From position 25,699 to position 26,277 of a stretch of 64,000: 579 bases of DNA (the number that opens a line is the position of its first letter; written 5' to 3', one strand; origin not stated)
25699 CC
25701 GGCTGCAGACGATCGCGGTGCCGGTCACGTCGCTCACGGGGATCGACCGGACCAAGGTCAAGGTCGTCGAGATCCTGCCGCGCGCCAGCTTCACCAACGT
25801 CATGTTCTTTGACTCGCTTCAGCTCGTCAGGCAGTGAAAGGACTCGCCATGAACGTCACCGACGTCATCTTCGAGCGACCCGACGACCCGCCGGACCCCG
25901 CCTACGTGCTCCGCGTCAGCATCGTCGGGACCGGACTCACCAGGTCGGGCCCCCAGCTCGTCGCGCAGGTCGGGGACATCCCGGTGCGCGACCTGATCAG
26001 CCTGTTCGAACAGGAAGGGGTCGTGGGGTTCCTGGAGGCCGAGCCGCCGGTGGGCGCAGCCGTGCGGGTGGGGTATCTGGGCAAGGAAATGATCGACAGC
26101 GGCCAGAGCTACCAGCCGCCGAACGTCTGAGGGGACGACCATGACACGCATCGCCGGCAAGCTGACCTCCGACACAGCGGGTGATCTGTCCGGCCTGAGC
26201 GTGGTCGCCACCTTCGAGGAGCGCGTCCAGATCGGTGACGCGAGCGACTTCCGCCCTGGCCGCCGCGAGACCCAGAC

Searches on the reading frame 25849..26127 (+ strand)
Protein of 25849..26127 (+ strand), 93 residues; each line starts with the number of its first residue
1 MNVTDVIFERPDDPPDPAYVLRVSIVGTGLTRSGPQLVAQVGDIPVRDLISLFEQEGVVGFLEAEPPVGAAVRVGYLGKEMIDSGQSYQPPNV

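Call 6: search_protein_families(library=pfam, proteins=[window:25849-26127:+], max_evalue=0.1)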
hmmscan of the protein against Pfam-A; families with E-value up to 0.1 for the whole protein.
window:25849-26127:+ (93 aa): 0 families

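Call 7: search_protein_families(library=ncbifam, proteins=[window:25849-26127:+], max_evalue=0.1)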
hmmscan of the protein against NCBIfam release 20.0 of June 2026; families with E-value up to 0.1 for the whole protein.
window:25849-26127:+ (93 aa): 0 families

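Call 12: search_protein_families(library=phrogs, proteins=[window:25849-26127:+], max_evalue=0.1)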
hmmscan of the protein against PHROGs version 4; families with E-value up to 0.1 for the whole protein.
window:25849-26127:+ (93 aa): 0 families

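Call 13: search_protein_families(library=padloc, proteins=[window:25849-26127:+], max_evalue=0.1)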
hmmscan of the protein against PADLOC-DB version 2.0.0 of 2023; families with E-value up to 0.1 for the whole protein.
window:25849-26127:+ (93 aa): 0 families

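Call 89: search_solved_structures(query=A3, max_evalue=10)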
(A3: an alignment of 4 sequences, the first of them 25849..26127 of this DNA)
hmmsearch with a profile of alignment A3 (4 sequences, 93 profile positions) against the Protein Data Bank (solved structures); distinct sequences matched with E-value up to 10: 1.
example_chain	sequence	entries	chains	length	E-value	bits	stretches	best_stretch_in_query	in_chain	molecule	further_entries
3ced_A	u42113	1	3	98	0.15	15.2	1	12-88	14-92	Methionine import ATP-binding protein metN 2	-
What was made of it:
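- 25849..26130 (+): Small ORF S: 93-aa acidic, cysteine-free protein. It is a fixed third component of the triad. No Pfam or PDB hit (calls 6, 89).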
